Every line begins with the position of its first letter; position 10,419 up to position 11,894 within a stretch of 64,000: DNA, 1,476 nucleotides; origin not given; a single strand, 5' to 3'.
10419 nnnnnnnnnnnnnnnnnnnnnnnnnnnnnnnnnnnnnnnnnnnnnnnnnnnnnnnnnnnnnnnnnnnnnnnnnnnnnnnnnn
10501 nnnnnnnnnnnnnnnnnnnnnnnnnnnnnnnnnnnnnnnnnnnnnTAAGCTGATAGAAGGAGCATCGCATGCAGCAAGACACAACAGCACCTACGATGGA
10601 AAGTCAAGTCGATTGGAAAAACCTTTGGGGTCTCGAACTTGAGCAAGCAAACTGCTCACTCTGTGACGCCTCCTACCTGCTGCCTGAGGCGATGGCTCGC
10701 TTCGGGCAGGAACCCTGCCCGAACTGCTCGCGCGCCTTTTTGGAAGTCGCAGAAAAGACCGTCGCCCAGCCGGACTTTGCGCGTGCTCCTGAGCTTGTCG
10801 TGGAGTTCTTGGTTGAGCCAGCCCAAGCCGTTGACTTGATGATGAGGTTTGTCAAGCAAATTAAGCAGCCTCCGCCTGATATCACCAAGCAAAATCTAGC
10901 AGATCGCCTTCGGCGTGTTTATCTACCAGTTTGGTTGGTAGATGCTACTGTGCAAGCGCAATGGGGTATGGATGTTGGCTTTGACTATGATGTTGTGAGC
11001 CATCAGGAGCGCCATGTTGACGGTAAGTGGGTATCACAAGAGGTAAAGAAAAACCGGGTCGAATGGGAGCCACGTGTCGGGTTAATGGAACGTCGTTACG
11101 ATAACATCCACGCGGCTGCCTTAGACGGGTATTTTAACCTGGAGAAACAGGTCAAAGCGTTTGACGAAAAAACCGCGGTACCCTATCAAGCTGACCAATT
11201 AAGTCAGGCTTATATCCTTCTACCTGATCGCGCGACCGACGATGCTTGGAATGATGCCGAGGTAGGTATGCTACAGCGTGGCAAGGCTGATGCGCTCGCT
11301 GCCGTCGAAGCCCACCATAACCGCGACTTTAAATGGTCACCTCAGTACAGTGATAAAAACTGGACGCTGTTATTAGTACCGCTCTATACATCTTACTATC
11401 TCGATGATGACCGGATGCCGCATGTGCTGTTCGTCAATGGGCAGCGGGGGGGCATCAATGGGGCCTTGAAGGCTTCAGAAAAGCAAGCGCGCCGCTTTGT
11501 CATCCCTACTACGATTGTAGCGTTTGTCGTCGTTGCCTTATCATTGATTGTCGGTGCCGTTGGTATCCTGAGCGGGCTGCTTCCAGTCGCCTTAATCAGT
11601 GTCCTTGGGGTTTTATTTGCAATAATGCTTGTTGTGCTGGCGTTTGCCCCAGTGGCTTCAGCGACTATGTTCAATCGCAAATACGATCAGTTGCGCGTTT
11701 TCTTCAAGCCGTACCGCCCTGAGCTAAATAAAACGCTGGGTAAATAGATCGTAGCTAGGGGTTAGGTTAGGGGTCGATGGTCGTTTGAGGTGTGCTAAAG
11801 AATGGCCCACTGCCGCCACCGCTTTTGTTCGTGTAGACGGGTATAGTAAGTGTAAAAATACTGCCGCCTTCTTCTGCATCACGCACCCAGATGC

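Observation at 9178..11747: Tandem paralogous zinc-ribbon membrane proteins of unknown function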

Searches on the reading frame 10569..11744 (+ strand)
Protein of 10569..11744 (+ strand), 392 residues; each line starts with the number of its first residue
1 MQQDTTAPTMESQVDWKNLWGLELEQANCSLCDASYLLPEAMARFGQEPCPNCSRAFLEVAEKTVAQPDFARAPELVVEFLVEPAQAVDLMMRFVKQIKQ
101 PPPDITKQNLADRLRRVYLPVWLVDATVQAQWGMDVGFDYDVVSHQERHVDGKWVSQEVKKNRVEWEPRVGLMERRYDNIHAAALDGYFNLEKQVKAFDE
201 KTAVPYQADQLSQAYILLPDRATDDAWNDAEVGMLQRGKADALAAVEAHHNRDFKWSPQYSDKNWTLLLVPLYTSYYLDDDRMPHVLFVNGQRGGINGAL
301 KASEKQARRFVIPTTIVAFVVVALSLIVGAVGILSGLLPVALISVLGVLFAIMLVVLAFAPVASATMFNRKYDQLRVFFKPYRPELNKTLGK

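Call 4: search_protein_families(library=pfam, proteins=[window:10569-11744:+], max_evalue=1)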
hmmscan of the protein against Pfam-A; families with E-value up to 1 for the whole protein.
window:10569-11744:+ (392 aa): 5 families
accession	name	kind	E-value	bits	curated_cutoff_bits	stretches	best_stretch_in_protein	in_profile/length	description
PF06687.17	SUR7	-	0.0013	18.8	29.6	1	303-363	98-165/201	SUR7/PalI family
PF13829.11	DUF4191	-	0.021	14.7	30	1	299-373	14-83/219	Domain of unknown function (DUF4191)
PF13913.12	zf-C2HC_2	-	0.031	14.4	27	1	48-59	3-14/25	zinc-finger of a C2HC-type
PF13160.11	DUF3995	-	0.076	13.9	34.3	1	293-373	16-101/124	Protein of unknown function (DUF3995)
PF00487.30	FA_desaturase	-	0.14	12.3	29.7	1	249-357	74-175/253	Fatty acid desaturase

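Call 5: search_protein_families(library=ncbifam, proteins=[window:10569-11744:+], max_evalue=1)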
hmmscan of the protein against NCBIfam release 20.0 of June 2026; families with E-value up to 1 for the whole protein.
window:10569-11744:+ (392 aa): 2 families
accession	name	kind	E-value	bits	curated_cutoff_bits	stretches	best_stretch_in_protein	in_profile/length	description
TIGR01490.1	HAD-SF-IB-hyp1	subfamily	0.13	12.5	98.3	1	234-263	151-180/202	HAD-IB family hydrolase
TIGR04222.1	near_uncomplex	domain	0.84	9.2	43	0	299-362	125-187/229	TIGR04222 domain-containing membrane protein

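Call 6: search_protein_families(library=padloc, proteins=[window:10569-11744:+], max_evalue=1)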
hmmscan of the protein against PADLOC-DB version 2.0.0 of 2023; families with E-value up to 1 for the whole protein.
window:10569-11744:+ (392 aa): 0 families

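Call 7: search_protein_families(library=phrogs, proteins=[window:10569-11744:+], max_evalue=1)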
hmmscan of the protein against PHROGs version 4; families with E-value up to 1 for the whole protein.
window:10569-11744:+ (392 aa): 3 families
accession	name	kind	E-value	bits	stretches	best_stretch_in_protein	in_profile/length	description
phrog_31011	-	unknown function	0.072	14.3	1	131-175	17-60/84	-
phrog_31077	-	lysis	0.18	12.5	1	126-207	123-205/254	endolysin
phrog_16366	-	moron, auxiliary metabolic gene and host takeover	0.46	11.9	1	311-355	7-48/62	membrane associated protein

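Call 10: find_homologous_proteins(query=window:10569-11744:+)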
Query window:10569-11744:+ (392 aa): 81 proteins with E <= 0.001 among 8000 candidates.
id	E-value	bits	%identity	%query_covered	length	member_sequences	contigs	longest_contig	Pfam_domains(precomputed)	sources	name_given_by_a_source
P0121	3.0e-264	894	100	100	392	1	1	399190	-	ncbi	-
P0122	1.5e-172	592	61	99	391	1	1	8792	-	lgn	-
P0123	6.3e-167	574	62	99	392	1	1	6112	-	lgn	-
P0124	3.8e-94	334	42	92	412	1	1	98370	-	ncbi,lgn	-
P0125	2.5e-82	295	43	81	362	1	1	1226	-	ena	-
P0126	4.8e-82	294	42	93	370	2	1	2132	-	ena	-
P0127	2.9e-81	292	41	90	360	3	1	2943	-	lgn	-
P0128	6.6e-81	291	40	90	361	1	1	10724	-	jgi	jgi:hypothetical protein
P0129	3.5e-80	288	42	90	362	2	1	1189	-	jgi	-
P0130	4.8e-80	288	41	89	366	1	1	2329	-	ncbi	-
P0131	2.1e-79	286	41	91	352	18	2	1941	-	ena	-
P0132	3.5e-79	285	39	92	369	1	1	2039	-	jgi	jgi:hypothetical protein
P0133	2.9e-78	282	39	90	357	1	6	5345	-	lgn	-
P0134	1.7e-77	279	37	91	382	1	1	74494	-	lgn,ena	-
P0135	2.8e-77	279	43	83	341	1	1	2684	-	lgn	-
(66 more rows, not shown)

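Call 63: find_encoding_contigs(protein=P0121, flank=3000, max_places=2)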
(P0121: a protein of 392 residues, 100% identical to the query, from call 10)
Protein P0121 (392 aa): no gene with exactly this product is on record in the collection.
